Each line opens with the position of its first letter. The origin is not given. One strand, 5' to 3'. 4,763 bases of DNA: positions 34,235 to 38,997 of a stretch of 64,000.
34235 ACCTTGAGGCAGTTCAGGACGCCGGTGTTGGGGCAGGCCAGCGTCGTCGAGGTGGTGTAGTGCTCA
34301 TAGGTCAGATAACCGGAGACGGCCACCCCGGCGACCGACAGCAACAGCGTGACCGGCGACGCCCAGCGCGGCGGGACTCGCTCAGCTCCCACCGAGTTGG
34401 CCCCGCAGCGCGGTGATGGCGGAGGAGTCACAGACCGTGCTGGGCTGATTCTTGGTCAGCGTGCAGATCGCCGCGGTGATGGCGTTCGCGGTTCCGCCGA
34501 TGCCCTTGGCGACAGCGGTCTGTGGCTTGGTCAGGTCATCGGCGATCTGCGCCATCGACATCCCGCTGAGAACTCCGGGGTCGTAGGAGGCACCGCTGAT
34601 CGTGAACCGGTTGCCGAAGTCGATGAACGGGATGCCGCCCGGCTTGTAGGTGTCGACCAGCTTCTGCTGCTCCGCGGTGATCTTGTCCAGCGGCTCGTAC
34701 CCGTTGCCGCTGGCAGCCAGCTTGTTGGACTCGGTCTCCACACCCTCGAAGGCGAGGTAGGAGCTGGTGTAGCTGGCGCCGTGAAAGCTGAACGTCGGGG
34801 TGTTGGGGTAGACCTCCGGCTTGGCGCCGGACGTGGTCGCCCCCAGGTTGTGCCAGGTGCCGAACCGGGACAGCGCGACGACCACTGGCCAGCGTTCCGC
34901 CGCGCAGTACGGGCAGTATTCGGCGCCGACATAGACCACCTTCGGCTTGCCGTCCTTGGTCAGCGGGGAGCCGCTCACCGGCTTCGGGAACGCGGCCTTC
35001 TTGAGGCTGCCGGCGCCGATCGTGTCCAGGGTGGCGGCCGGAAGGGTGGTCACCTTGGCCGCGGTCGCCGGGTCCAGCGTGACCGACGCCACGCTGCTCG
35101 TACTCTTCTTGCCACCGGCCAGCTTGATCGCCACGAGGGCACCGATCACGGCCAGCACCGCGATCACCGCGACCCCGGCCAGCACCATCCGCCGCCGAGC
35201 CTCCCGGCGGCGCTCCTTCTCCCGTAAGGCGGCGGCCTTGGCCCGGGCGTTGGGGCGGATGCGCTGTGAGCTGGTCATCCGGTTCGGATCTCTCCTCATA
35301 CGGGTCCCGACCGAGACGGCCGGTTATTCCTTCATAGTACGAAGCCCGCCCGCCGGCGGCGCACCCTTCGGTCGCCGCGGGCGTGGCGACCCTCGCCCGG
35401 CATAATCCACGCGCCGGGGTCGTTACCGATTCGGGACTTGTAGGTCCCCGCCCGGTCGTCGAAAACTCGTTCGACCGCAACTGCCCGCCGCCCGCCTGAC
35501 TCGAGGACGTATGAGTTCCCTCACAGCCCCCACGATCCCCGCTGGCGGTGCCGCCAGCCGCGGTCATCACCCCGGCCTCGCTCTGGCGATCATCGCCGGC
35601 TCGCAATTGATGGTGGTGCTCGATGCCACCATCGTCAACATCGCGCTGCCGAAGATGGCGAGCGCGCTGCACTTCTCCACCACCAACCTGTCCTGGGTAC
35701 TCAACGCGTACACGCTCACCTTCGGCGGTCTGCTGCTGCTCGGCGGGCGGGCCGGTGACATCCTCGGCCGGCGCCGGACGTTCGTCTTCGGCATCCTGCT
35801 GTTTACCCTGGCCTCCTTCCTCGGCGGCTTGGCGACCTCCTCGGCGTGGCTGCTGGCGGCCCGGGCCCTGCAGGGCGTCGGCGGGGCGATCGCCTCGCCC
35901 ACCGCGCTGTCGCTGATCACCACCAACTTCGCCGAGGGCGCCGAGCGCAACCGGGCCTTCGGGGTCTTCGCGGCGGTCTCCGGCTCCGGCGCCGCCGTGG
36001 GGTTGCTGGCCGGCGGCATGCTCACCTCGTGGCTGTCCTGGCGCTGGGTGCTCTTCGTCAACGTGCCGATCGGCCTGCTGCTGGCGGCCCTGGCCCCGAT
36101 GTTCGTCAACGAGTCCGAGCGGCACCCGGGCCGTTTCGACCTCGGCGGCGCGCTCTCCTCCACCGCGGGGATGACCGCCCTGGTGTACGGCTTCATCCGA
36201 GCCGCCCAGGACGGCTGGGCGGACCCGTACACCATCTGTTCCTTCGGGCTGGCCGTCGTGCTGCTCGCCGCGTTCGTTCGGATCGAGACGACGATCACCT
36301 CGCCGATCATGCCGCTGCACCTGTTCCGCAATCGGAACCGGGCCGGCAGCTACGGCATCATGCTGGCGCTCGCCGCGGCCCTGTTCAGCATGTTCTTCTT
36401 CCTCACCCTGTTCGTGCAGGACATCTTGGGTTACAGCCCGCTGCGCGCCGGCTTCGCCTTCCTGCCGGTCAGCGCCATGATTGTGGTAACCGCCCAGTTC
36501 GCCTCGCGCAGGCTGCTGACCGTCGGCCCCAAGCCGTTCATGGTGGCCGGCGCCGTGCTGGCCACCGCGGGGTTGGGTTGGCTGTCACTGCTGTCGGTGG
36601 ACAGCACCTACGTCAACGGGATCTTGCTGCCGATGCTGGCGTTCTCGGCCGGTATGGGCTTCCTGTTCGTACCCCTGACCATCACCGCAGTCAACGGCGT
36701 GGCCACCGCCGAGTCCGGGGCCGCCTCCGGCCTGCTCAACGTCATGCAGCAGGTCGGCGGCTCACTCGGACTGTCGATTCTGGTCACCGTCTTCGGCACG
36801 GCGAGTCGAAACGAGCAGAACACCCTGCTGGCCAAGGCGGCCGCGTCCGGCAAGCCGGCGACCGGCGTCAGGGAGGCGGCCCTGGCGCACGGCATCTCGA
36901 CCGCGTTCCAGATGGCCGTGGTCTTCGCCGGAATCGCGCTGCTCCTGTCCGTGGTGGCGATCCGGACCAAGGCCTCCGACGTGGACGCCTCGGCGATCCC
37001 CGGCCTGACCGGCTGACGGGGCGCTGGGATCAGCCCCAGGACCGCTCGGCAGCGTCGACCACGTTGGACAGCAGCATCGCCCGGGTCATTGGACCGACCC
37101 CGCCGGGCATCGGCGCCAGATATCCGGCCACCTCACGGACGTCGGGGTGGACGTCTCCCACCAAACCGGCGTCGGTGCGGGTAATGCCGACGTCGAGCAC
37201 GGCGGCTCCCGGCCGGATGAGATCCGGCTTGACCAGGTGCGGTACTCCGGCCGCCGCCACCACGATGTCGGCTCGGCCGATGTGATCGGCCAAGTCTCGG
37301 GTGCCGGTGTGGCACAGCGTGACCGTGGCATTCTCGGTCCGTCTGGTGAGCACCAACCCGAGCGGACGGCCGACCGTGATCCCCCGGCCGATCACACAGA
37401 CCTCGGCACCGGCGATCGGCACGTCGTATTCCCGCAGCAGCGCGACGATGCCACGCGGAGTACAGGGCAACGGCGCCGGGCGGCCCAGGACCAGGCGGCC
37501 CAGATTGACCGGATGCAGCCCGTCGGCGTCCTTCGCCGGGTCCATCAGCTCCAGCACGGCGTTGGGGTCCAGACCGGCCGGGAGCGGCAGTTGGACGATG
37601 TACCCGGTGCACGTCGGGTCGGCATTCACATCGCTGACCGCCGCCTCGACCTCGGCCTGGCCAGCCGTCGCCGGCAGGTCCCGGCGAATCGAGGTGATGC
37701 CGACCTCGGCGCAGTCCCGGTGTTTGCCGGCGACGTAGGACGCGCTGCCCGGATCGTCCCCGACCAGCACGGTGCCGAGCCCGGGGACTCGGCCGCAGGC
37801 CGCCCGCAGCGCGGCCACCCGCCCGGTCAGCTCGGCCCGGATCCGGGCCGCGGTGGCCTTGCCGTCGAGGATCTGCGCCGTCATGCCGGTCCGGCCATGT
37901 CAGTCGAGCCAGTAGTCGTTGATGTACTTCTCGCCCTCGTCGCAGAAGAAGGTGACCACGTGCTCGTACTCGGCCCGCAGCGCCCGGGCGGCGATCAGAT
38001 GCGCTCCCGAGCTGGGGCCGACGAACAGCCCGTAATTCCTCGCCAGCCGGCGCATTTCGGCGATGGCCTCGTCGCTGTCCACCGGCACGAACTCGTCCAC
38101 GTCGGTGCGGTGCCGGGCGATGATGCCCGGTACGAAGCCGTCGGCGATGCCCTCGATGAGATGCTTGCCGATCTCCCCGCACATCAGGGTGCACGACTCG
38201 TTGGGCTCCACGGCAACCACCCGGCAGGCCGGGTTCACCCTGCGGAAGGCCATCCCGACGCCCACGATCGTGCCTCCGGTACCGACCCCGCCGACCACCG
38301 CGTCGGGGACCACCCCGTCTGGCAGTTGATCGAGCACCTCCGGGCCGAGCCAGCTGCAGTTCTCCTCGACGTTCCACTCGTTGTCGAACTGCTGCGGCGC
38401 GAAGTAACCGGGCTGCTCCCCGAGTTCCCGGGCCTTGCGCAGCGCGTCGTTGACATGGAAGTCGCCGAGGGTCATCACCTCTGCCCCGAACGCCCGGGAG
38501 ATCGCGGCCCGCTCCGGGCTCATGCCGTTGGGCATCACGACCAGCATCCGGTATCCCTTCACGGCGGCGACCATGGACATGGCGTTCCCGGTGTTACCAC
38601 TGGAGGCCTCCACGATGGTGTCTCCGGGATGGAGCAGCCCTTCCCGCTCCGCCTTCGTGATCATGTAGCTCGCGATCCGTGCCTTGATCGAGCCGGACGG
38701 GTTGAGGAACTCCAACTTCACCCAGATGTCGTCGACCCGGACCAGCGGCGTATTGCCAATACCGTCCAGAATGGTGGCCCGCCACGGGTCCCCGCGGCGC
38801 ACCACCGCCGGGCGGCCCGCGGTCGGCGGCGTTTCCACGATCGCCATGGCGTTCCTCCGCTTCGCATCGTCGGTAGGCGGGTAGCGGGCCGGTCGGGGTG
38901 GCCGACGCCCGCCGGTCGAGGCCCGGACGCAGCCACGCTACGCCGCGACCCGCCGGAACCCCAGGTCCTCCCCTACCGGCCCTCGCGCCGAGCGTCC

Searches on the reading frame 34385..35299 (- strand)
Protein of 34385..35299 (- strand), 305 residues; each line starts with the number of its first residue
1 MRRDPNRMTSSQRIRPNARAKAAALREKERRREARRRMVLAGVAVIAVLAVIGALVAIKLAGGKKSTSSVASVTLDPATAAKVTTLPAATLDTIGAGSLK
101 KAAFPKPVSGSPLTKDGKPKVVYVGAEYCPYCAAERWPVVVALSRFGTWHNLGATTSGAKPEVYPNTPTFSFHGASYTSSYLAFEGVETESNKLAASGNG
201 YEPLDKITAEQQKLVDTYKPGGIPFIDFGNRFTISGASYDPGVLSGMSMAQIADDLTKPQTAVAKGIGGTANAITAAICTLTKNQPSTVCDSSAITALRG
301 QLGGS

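Call 41: search_protein_families(library=pfam, proteins=[window:34385-35299:-])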
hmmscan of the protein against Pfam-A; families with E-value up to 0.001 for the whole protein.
window:34385-35299:- (305 aa): 1 family
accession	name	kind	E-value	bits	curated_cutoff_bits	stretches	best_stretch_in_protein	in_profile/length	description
PF06053.17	DUF929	-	7.7e-28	98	24.6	1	108-279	5-204/205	Domain of unknown function (DUF929)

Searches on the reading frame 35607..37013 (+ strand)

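Call 41: search_protein_families(library=pfam, proteins=[window:35607-37013:+])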
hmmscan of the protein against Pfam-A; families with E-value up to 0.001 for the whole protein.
window:35607-37013:+ (469 aa): 1 family
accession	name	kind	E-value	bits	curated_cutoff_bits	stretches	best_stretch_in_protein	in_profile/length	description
PF07690.21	MFS_1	-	2.2e-49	168.7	33.4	1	2-388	7-346/347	Major Facilitator Superfamily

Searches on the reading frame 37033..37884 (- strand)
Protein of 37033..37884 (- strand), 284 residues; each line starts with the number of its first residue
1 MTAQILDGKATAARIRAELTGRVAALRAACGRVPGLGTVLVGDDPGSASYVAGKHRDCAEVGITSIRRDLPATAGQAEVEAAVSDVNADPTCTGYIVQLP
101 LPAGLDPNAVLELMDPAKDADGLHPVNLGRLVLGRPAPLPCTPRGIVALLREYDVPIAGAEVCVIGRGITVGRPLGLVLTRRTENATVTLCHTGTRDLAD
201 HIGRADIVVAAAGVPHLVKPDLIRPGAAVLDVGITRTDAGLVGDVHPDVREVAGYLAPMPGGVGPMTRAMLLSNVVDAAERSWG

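Call 41: search_protein_families(library=pfam, proteins=[window:37033-37884:-])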
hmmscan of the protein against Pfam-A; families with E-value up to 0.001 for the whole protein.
window:37033-37884:- (284 aa): 2 families
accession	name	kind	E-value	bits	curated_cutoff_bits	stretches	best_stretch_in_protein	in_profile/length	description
PF02882.25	THF_DHG_CYH_C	-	6e-59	198.4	27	1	124-281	1-158/160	Tetrahydrofolate dehydrogenase/cyclohydrolase, NAD(P)-binding domain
PF00763.28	THF_DHG_CYH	-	3.4e-34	118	32.8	1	6-121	1-115/115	Tetrahydrofolate dehydrogenase/cyclohydrolase, catalytic domain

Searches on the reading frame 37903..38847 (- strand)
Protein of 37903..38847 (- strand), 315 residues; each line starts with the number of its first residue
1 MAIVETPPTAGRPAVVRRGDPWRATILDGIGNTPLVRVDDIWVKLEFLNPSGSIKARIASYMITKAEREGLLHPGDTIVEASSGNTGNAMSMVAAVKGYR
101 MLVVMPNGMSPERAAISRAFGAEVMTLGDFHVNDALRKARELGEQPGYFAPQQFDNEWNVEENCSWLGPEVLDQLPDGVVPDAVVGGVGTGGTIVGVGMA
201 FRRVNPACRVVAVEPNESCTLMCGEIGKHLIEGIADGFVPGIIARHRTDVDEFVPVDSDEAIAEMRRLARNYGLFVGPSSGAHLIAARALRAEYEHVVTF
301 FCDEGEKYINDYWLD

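Call 41: search_protein_families(library=pfam, proteins=[window:37903-38847:-])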
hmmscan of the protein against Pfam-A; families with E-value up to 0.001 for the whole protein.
window:37903-38847:- (315 aa): 1 family
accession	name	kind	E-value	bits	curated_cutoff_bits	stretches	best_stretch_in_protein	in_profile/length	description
PF00291.31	PALP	-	1e-73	248.7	35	1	26-303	1-295/295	Pyridoxal-phosphate dependent enzyme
